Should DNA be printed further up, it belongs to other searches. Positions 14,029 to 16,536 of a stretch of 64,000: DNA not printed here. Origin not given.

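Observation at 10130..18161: Liv-type ABC importer operon carrying an embedded B12-radical SAM enzyme and a degenerate sigma54-type AAA+ protein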

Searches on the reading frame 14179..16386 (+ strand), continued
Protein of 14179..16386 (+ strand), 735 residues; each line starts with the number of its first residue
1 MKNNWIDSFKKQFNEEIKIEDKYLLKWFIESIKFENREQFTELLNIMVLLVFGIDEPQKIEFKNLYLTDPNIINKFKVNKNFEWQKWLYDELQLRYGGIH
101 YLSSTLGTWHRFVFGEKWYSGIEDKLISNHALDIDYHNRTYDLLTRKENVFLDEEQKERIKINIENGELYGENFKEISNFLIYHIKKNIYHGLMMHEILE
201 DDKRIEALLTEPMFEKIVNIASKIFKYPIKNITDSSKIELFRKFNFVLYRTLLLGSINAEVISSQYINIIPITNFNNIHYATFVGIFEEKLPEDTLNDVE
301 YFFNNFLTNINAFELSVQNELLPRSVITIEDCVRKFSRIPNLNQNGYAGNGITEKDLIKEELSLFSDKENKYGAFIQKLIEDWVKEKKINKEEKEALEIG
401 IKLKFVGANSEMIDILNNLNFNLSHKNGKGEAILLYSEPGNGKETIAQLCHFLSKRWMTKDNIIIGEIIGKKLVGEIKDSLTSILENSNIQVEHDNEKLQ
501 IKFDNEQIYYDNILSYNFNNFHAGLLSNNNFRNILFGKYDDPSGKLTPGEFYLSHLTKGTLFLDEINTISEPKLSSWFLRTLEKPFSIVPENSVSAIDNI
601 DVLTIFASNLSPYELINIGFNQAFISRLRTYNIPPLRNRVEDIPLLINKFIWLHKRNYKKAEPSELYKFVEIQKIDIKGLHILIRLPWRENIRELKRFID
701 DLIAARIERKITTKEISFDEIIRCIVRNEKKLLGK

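Call 66: fold_search(model_id=the predicted structure, library=pdb)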
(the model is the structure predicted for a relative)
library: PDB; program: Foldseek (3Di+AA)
matches with E <= 10: 940; with E <= 0.001: 189
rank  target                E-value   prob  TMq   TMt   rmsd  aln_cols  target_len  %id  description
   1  3m0e_A                2.7e-11  1.00  0.30  0.82   3.3       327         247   22  Crystal structure of the ATP-bound state of Walker B mutant of NtrC1 ATPase domain (released 2010-11-03)
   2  1ny5_A                4.3e-11  1.00  0.30  0.55   3.4       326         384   22  Crystal structure of sigm54 activator (AAA+ ATPase) in the inactive state (released 2003-11-11)
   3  1ny5_B                5.5e-11  1.00  0.30  0.56  12.4       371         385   22  Crystal structure of sigm54 activator (AAA+ ATPase) in the inactive state (released 2003-11-11)
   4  4lzz_W                6.9e-11  1.00  0.30  0.81   3.3       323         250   23  Nucleotide-induced asymmetry within atpase activator ring drives s54-RNAP interaction and ATP hydrolysis (released 2013-12-04)
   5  4lzz_L                6.9e-11  1.00  0.29  0.82   3.3       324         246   23  Nucleotide-induced asymmetry within atpase activator ring drives s54-RNAP interaction and ATP hydrolysis (released 2013-12-04)
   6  1ny6_A                7.6e-11  1.00  0.30  0.83   3.2       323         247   23  Crystal structure of sigm54 activator (AAA+ ATPase) in the active state (released 2003-11-11)
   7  4l4u                  2.8e-10  1.00  0.30  0.54   3.3       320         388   22  Crystal structure of construct containing A. aeolicus NtrC1 receiver, central and DNA binding domains (released 2013-08-28)
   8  6luf_A                2.8e-10  1.00  0.29  0.81   3.5       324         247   18  Trans-acting mutant Y290A of the central AAA+ domain of the flagellar regulatory protein FlrC (released 2020-03-18)
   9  6jdl                  3.0e-10  1.00  0.27  0.74   3.6       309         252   22  Central domain of FleQ H287A mutant in complex with ATPgS and Mg (released 2019-11-27)
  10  3dzd_A                3.5e-10  1.00  0.28  0.54   5.3       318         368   20  Crystal structure of sigma54 activator NTRC4 in the inactive state (released 2008-11-25)
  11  6lua_D                4.4e-10  1.00  0.29  0.80   3.6       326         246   18  Cis-mutant R349A of the central AAA+ domain of the flagellar regulatory protein FlrC (released 2020-03-18)
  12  7ejw_D                4.8e-10  1.00  0.28  0.72   4.4       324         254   21  Crystal structure of FleN in complex with FleQ AAA+ doamain (released 2021-12-22)
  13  4qht_C                7.3e-10  1.00  0.28  0.77   3.9       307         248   20  Crystal structure of AAA+/ sigma 54 activator domain of the flagellar regulatory protein FlrC from Vibrio cholerae in  (released 2014-07-16)
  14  6lua_A                8.7e-10  1.00  0.29  0.81   3.6       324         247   18  Cis-mutant R349A of the central AAA+ domain of the flagellar regulatory protein FlrC (released 2020-03-18)
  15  1ny6_C                9.6e-10  1.00  0.30  0.83   3.1       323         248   23  Crystal structure of sigm54 activator (AAA+ ATPase) in the active state (released 2003-11-11)
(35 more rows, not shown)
